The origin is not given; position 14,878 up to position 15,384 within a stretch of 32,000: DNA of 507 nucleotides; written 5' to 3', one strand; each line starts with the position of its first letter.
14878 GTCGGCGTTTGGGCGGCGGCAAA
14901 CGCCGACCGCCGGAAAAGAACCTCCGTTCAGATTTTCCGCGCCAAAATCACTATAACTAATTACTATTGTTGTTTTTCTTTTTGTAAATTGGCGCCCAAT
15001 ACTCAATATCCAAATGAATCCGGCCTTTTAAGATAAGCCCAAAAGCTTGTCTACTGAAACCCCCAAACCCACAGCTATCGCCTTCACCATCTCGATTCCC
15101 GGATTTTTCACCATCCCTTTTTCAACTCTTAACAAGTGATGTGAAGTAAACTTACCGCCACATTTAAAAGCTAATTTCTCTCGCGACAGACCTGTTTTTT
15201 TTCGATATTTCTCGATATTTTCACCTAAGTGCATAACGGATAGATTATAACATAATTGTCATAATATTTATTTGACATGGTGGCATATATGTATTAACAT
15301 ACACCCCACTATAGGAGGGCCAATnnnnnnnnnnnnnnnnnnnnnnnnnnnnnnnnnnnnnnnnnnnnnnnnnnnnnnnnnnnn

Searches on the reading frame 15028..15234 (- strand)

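Call 65: search_protein_families(library=padloc, proteins=[window:15028-15234:-], max_evalue=0.01)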
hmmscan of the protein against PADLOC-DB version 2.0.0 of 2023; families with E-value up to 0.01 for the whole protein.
window:15028-15234:- (68 aa): 3 families
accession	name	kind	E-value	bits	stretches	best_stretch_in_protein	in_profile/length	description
PDLC03665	Control_protein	-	6.2e-08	30.8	1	3-66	9-70/77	control protein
PDLC02926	HTH_VI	-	1.7e-06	26.2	1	3-65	2-61/92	-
PDLC04142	capH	-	5.7e-06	25.3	1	2-66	6-67/103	capH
